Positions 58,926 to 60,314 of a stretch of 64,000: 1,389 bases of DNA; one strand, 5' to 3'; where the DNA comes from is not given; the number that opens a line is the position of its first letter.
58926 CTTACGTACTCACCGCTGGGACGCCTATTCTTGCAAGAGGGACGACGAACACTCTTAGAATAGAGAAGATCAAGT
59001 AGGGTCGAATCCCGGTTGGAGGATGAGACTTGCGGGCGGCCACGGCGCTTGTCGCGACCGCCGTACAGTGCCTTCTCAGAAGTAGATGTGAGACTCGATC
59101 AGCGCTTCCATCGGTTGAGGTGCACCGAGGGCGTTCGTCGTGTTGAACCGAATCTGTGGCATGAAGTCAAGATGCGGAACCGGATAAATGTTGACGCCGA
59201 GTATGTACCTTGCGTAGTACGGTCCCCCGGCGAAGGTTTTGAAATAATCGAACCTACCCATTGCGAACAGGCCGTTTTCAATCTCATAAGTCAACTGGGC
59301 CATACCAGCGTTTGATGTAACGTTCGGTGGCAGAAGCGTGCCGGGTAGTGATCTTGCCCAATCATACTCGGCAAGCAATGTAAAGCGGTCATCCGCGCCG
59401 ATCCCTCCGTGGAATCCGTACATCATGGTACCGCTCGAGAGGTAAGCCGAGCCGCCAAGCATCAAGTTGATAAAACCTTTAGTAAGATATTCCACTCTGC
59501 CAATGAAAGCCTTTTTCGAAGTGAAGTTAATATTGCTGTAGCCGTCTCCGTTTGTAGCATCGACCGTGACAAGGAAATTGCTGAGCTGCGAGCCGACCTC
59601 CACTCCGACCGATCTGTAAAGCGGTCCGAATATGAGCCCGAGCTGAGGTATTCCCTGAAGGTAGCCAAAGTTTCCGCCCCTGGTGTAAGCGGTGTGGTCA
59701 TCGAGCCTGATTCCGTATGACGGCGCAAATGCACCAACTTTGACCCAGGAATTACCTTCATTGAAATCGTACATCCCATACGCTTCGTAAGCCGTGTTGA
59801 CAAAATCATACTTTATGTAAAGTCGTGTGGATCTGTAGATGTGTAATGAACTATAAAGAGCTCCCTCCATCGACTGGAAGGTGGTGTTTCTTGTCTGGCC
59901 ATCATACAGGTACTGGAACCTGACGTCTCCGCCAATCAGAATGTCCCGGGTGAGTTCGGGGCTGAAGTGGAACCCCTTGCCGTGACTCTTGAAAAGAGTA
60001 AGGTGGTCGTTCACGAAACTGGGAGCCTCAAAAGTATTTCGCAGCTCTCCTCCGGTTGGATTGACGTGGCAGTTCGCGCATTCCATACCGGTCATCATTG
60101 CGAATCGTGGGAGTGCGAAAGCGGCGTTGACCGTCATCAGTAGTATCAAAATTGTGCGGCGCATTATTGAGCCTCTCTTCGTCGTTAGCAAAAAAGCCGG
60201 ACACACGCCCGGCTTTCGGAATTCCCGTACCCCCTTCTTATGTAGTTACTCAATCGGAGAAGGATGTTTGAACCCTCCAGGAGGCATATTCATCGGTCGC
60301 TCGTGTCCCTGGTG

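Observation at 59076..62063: Outer-membrane module: Cyc2-like heme-porin candidate + small two-CxxCH cytochrome + second barrel protein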

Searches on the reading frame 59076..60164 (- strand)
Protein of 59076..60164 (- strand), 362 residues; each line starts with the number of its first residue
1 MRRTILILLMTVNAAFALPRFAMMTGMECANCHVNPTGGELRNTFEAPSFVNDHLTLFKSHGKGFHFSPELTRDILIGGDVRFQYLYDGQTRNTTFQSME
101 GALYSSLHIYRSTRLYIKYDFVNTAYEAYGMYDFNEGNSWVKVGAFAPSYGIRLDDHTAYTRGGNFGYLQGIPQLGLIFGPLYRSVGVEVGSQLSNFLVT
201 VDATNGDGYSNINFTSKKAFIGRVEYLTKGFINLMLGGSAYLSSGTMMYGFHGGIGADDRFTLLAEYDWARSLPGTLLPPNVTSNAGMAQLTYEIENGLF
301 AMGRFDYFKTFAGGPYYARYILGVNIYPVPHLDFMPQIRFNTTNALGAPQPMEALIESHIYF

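Call 3: search_protein_families(library=pfam, proteins=[window:59076-60164:-], max_evalue=1)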
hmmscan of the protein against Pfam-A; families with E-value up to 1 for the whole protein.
window:59076-60164:- (362 aa): 0 families

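Call 4: search_protein_families(library=ncbifam, proteins=[window:59076-60164:-], max_evalue=1)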
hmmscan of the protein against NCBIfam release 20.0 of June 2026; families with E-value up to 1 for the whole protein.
window:59076-60164:- (362 aa): 0 families

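Call 5: find_homologous_proteins(query=window:59076-60164:-)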
Query window:59076-60164:- (362 aa): 131 proteins with E <= 0.001 among 1859 candidates; the best 120 are listed.
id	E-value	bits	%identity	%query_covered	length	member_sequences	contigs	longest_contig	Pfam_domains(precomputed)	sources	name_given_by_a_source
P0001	2.6e-235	798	95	100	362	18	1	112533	-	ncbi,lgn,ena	-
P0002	2.9e-202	690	80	100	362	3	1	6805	-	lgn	-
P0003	2.3e-200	683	78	100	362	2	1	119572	-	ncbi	-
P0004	2.8e-197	673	78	100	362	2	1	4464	-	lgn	-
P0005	4.6e-197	673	78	100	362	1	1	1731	-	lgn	-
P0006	9.5e-195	665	77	100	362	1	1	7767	-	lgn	-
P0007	8.9e-193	659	77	100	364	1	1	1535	-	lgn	-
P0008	3.0e-187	640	75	100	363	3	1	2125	-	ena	-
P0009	1.8e-186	638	73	100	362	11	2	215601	-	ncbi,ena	-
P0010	4.5e-185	633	74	100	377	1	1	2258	-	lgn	-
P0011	8.7e-179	613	71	100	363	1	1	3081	-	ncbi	-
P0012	1.9e-177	608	70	100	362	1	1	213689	-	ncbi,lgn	-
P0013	8.1e-175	599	70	100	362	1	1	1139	-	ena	-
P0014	3.6e-168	578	68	100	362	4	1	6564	-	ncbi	-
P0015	7.8e-167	573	67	100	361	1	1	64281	-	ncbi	-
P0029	3.7e-151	522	62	100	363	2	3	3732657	-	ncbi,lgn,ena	-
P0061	7.2e-53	198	36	91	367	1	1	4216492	-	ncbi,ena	-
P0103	2.2e-46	177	34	94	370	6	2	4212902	-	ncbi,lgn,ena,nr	ncbi:MAG: hypothetical protein HRU80_06235 [Ignavibacteriales bacterium]|nr:hypothetical protein [Ig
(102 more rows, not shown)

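Call 10: find_encoding_contigs(protein=P0001, flank=10000, max_places=3)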
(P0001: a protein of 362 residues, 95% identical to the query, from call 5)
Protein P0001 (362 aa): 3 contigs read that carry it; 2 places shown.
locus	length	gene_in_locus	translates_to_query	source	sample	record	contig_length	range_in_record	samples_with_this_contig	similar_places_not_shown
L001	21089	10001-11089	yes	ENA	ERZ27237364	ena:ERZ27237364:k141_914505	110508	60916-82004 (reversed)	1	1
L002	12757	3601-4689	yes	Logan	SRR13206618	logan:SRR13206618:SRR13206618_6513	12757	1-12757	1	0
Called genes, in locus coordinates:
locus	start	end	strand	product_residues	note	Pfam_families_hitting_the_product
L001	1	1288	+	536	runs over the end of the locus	PF00682:HMGL-like, PF22617:HCS_D2, PF08502:LeuA_dimer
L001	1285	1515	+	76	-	-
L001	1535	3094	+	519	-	PF00682:HMGL-like, PF22617:HCS_D2, PF08502:LeuA_dimer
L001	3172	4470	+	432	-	PF00330:Aconitase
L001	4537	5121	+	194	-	PF00694:Aconitase_C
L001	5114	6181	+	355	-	PF00180:Iso_dh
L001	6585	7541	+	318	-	PF07670:Gate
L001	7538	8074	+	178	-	PF07670:Gate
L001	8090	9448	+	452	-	-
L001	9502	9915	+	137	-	PF02276:CytoC_RC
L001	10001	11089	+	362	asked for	-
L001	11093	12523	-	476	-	PF00224:PK, PF02887:PK_C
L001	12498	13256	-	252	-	PF02146:SIR2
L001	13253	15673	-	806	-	PF01804:Penicil_amidase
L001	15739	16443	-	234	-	-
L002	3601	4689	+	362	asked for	-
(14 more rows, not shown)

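Call 11: find_encoding_contigs(protein=P0029, flank=8000, max_places=1)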
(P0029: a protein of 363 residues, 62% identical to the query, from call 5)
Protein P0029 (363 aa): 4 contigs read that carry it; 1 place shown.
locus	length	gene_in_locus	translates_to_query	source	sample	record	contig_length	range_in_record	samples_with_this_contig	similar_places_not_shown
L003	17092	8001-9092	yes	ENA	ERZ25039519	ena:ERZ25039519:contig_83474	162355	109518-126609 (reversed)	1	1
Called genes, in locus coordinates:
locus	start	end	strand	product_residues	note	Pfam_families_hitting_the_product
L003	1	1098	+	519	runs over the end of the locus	PF00682:HMGL-like, PF22617:HCS_D2, PF08502:LeuA_dimer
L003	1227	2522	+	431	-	PF00330:Aconitase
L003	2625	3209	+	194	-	PF00694:Aconitase_C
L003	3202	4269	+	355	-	PF00180:Iso_dh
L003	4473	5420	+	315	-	PF07670:Gate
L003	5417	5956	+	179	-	PF07670:Gate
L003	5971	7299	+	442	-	-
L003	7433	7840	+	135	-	PF02276:CytoC_RC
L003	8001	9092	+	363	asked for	-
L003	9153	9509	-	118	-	-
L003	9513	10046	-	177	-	PF01145:Band_7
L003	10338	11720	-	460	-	PF00224:PK, PF02887:PK_C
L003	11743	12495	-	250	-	PF02146:SIR2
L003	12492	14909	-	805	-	PF01804:Penicil_amidase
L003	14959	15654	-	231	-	-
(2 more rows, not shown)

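Call 12: find_encoding_contigs(protein=P0061, flank=8000, max_places=1)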
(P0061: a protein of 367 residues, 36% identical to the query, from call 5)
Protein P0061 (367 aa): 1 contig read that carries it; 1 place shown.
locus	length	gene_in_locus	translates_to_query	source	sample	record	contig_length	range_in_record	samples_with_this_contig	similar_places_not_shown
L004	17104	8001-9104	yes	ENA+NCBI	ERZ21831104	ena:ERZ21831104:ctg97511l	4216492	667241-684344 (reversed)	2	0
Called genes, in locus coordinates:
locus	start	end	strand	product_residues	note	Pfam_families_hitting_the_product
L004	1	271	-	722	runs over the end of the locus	PF01642:MM_CoA_mutase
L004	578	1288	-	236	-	-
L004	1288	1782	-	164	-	-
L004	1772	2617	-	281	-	PF00142:Fer4_NifH (weak), PF01656:CbiA, PF09140:MipZ (faint), PF10609:ParA (faint), PF13614:AAA_31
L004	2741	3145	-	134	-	PF13443:HTH_26 (weak)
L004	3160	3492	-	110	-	PF09907:HigB_toxin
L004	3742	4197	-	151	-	PF06445:GyrI-like, PF14526:Cass2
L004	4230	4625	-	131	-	PF00903:Glyoxalase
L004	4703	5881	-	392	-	PF00144:Beta-lactamase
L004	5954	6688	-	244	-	PF14219:DUF4328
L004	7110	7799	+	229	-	PF24784:Temptin_C, PF13860:FlgD_ig, PF18962:Por_Secre_tail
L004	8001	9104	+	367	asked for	-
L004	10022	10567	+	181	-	-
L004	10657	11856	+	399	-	PF03051:Peptidase_C1_2 (weak), PF00112:Peptidase_C1 (faint)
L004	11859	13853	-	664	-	PF00989:PAS, PF13426:PAS_9, PF13426:PAS_9, PF08447:PAS_3, PF00989:PAS, PF08448:PAS_4, PF00512:HisKA, PF02518:HATPase_c, +7 more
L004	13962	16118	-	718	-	PF02743:dCache_1, PF22309:HK-GC-Chemotax_sensor, PF08447:PAS_3, PF00512:HisKA, PF02518:HATPase_c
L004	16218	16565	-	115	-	-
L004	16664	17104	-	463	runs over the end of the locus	PF13524:Glyco_trans_1_2 (weak), PF26337:Gtf3_C (weak)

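Call 13: find_encoding_contigs(protein=P0103, flank=8000, max_places=1)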
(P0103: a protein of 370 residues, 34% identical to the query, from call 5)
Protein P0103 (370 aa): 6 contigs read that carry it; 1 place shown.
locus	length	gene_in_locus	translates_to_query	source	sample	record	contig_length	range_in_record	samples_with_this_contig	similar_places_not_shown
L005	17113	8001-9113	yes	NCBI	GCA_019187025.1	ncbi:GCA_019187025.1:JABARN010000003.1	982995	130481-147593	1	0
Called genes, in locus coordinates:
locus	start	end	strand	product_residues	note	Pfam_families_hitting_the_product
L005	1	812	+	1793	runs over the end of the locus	PF02743:dCache_1, PF22673:MCP-like_PDC_1, PF00672:HAMP, PF08447:PAS_3, PF00989:PAS, PF13426:PAS_9, PF08447:PAS_3, PF00989:PAS, +7 more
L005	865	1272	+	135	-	PF01814:Hemerythrin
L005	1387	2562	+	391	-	PF00072:Response_reg, PF07228:SpoIIE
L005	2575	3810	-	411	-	PF00890:FAD_binding_2 (faint), PF01266:DAO (faint), PF03486:HI0933_like, PF07992:Pyr_redox_2 (faint), PF22780:HI0933_like_1st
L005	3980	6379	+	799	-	PF07210:DUF1416 (faint), PF13620:CarboxypepD_reg, PF13715:CarbopepD_reg_2, PF17210:SdrD_B (weak), PF22904:NOMO1-like_2nd (weak), PF13620:CarboxypepD_reg, PF13715:CarbopepD_reg_2 (weak), PF18962:Por_Secre_tail, +8 more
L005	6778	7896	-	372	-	PF22807:TrAA12, PF23500:DUF7133, PF07995:GSDH, PF22807:TrAA12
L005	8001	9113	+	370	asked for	-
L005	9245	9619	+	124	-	PF00903:Glyoxalase (weak)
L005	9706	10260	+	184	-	PF12867:DinB_2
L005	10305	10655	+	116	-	-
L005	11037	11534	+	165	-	-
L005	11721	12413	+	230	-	PF25990:Beta-barrel_YknX (weak), PF25967:RND-MFP_C (weak), PF25975:CzcB_C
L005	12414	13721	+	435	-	PF12704:MacB_PCD, PF02687:FtsX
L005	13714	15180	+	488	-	PF02321:OEP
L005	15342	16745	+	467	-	PF03331:LpxC, PF07977:FabA, PF22818:ApeI-like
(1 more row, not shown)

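Call 16: search_solved_structures(query=A1, max_evalue=10)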
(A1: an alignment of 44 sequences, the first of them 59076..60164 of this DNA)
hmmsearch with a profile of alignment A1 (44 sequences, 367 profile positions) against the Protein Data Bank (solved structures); distinct sequences matched with E-value up to 10: 6.
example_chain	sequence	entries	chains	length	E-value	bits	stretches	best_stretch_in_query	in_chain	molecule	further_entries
8e5f_A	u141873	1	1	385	0.13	14.5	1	1-43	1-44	c-type cytochrome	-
7dus_A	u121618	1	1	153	0.14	14.3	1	77-147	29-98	Meiosis protein mei2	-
7eio_A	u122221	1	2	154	0.24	13.6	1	77-147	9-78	Meiosis protein mei2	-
7eiu_A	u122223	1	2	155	0.24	13.6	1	77-147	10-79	Meiosis protein mei2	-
6yyl_A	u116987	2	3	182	0.32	13.1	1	77-147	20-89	Meiosis protein mei2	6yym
3lft_A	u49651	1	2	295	0.53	12.4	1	228-309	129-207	uncharacterized protein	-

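Call 17: predict_structure(alignment_id=A1)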
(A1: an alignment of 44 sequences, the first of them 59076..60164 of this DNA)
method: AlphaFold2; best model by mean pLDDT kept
length: 362 residues; sequences in the alignment: 44
mean_pLDDT: 68.0   pTM: 0.72
mean pLDDT of the five models: 68.0, 68.0, 66.9, 63.1, 62.3
residues with pLDDT >= 90: 16; 70-90: 189; 50-70: 76; < 50: 81
segments of 3 or more residues with pLDDT < 50: 1-17, 30-72, 155-173
pLDDT, mean of each block of 10 residues (from residue 1): 40 38 57 36 32 41 39 61 77 74 73 77 73 80 79 49 42 52 76 87 71 68 87 89 83 86 87 64 83 84 84 80 78 76 73 73 63
secondary structure, 60 per line:
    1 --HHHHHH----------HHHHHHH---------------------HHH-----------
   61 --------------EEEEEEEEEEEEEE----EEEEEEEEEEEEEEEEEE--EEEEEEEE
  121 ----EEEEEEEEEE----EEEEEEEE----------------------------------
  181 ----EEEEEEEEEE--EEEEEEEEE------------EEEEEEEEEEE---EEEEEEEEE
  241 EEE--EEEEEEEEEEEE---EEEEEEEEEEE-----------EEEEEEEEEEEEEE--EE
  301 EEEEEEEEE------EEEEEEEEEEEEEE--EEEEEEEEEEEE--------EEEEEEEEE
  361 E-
elements in order: H3-8 H19-25 E75-88 E93-110 E113-120 E125-134 E139-146 E185-194 E197-205 E218-228 E232-243 E246-257 E261-271 E283-296 E299-309 E316-329 E332-343 E352-361

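Call 22: fold_search(model_id=the predicted structure, library=pdb)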
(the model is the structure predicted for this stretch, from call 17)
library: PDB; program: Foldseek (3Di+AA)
matches with E <= 10: 960; with E <= 0.001: 239
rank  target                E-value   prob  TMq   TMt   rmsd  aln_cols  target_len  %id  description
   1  5oyk                  1.1e-10  1.00  0.55  0.62   6.1       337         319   12  Outer-membrane expressed OmpT of Vibrio cholerae (released 2018-04-25)
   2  5ldt_A                1.5e-10  1.00  0.45  0.41   9.1       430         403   11  Crystal Structures of MOMP from Campylobacter jejuni (released 2016-10-26)
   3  2o4v_A                1.7e-10  1.00  0.58  0.52   6.6       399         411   14  An arginine ladder in OprP mediates phosphate specific transfer across the outer membrane (released 2006-12-26)
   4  5ldv                  4.1e-10  1.00  0.45  0.41   9.4       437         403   11  Crystal Structures of MOMP from Campylobacter jejuni (released 2016-10-26)
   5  5mdq_A                5.4e-10  1.00  0.57  0.59   7.1       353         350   12  Crystal structure of outer membrane expressed Chitoporin VhChip from Vibrio harveyi (released 2017-12-20)
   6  4rjw                  5.6e-10  1.00  0.59  0.50   6.6       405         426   12  Crystal structure of Pseudomonas aeruginosa OprO (released 2015-10-21)
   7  5mdo_A                5.6e-10  1.00  0.56  0.59   5.8       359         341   12  Crystal structure of in vitro folded Chitoporin VhChip from Vibrio harveyi (crystal form I) (released 2017-12-20)
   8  6ehe                  6.0e-10  1.00  0.55  0.64   6.1       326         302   12  OmpTdeltaL8 (loop L8 deletion mutant of OmpT), an outer membrane protein of Vibrio cholerae (released 2018-04-25)
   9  3wi4                  7.8e-10  1.00  0.54  0.61   6.2       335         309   10  Crystal structure of wild-type PorB from Neisseria meningitidis serogroup B (released 2014-01-01)
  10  4rjx                  1.1e-09  1.00  0.58  0.50   6.7       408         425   13  Crystal structure of the OprO mutant protein F62Y/D114Y (released 2015-10-21)
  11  7eqm_A                1.4e-09  1.00  0.57  0.62   6.0       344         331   12  Apo Truncated VhChiP (Delta 1-19) (released 2022-08-10)
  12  6eus_A                2.5e-09  1.00  0.57  0.59   5.9       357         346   12  Crystal structure of the outer membrane channel DcaP of Acinetobacter baumannii (released 2018-11-14)
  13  5dl8_A                2.6e-09  1.00  0.44  0.42   9.3       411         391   10  Crystal structure of Acinetobacter baumannii OccAB4 (released 2016-02-03)
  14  7de8                  3.1e-09  1.00  0.52  0.55   6.5       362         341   10  Crystal Structure of outer membrane protein PorB with G103K mutations from Neisseria meningitidis W135 (released 2021-03-31)
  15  3wi5                  5.3e-09  1.00  0.52  0.60   7.0       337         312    9  Crystal structure of the Loop 7 mutant PorB from Neisseria meningitidis serogroup B (released 2014-01-01)
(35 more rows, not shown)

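Call 30: search_protein_representatives(alignment_id=A1)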
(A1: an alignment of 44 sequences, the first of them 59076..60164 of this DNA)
Query: 44 sequences, 367 profile positions. Proteins with E-value up to 0.001 (for the whole library): 2156; up to 1e-10: 967; up to 1e-30: 263. The best 150 are listed.
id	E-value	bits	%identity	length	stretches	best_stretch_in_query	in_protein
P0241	6.6e-156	535.3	-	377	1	1-367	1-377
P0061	1.8e-152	524.0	-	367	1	8-367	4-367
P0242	5.6e-150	515.8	-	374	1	6-367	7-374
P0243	3.7e-137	473.6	-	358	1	2-367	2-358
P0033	1.3e-134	465.2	-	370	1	1-367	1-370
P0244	1.8e-126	438.5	-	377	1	1-367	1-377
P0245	8.6e-118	409.9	-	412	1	1-367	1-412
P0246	6.0e-115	400.6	-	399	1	5-367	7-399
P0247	3.2e-110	385.0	-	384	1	1-367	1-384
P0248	1.0e-103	363.6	-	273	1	102-367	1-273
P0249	9.0e-99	347.3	-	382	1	1-279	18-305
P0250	6.5e-96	337.9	-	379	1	1-367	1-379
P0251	7.9e-89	314.6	-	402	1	1-367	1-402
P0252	1.3e-85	304.1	-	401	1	6-367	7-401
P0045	2.1e-83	296.8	-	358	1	31-318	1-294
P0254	4.0e-72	259.7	-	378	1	5-367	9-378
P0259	2.3e-68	247.3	-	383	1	5-366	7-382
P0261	5.3e-67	242.8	-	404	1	8-366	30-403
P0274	1.2e-62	228.5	-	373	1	5-366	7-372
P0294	1.3e-52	195.4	-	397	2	23-367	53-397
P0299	1.4e-51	192.0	-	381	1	30-367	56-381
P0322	2.6e-46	174.7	-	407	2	32-367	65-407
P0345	3.3e-42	161.2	-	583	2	56-367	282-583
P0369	2.0e-39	152.1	-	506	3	133-367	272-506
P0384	3.6e-38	147.9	-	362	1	5-367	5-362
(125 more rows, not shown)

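Call 55: find_related_loci(query=A1, collection=genome_contigs, flank=6000)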
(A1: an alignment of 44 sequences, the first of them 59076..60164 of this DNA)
Query A1 (362 aa) in genome_contigs; peptide patterns used: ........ (x = any residue, [..] = any of these).
228 stretches matched a pattern; 216 encode a relative of the query (tblastn E <= 1e-3); the best 80 are kept; 80 distinct loci.
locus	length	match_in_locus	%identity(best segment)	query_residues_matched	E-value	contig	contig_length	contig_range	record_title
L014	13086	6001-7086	97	1-362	0e+0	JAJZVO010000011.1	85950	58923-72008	MAG: Bacteroidetes bacterium isolate SKS5.bin54 NODE_431_length_85950_cov_2.351875, whole genome shotgun sequence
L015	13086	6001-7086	95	1-362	0e+0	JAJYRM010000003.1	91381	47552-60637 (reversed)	MAG: Bacteroidetes bacterium isolate DX1.bin11 NODE_283_length_91381_cov_5.473974, whole genome shotgun sequence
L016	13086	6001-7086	78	1-362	0e+0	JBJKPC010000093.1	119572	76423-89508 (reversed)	MAG: Candidatus Kryptoniota bacterium isolate Bin_110 S1Ck127_2285210_flag_0_multi_20.9983_len_119572, whole genome shot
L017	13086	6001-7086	73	1-362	0e+0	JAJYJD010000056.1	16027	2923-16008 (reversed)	MAG: Bacteroidetes bacterium isolate DBS2-1.bin144 NODE_6597_length_16027_cov_2.204340, whole genome shotgun sequence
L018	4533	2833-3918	72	1-362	0e+0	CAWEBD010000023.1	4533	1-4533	MAG: uncultured Bacteroidetes bacterium isolate MFD01299.bin.2.3 genome assembly, contig: contig_116691, whole genome sh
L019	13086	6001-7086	70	1-362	0e+0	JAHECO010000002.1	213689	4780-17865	MAG: Candidatus Kryptoniota bacterium isolate Ww171 NODE_30_length_213689_cov_4.440707, whole genome shotgun sequence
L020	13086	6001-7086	69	1-362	4e-173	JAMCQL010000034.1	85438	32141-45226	MAG: Bacteroidetes bacterium isolate FK_Sedi_A_Bin.46 NODE_418_length_85438_cov_300.805, whole genome shotgun sequence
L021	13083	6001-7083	67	1-362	1e-171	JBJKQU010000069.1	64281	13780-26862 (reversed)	MAG: Candidatus Kryptoniota bacterium isolate Bin_42 S1Ck127_2027260_flag_0_multi_9.9816_len_64281, whole genome shotgun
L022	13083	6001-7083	66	1-362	2e-169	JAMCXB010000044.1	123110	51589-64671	MAG: Bacteroidetes bacterium isolate FK_Sedi_B_Bin.45 NODE_199_length_123110_cov_8.04101, whole genome shotgun sequence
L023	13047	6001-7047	65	13-362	7e-161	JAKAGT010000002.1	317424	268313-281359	MAG: Bacteroidetes bacterium isolate WY2.bin60 NODE_24_length_317424_cov_6.825400, whole genome shotgun sequence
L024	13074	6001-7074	63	3-362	3e-160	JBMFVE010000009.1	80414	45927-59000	MAG: Candidatus Kryptoniota bacterium isolate KM4348-21 NODE_9_length_80414_cov_9.068310, whole genome shotgun sequence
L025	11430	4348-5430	65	1-362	1e-158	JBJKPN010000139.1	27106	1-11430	MAG: Candidatus Kryptoniota bacterium isolate Bin_123 S1Ck127_1302569_flag_0_multi_18.5625_len_27106, whole genome shotg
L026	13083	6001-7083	63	5-362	3e-158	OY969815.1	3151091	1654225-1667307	MAG: uncultured Bacteroidetes bacterium isolate MFD01188.bin.c.1 genome assembly, chromosome: 1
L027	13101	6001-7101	62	7-362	6e-157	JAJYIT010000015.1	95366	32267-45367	MAG: Bacteroidetes bacterium isolate DBS2-1.bin131 NODE_388_length_95366_cov_6.632713, whole genome shotgun sequence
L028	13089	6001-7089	62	1-362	6e-157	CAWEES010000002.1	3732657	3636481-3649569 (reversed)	MAG: uncultured Bacteroidetes bacterium isolate MFD01188.bin.1.46 genome assembly, contig: contig_4108, whole genome sho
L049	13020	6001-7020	37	1-341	8e-58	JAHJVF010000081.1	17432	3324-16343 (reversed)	MAG: Bacteroidetes bacterium isolate OSL_B.mb.4 OSL_B.mb.4_k141_10380, whole genome shotgun sequence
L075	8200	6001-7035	36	5-344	6e-56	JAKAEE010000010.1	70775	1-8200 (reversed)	MAG: Bacteroidetes bacterium isolate WY1.bin124 NODE_603_length_70775_cov_17.638801, whole genome shotgun sequence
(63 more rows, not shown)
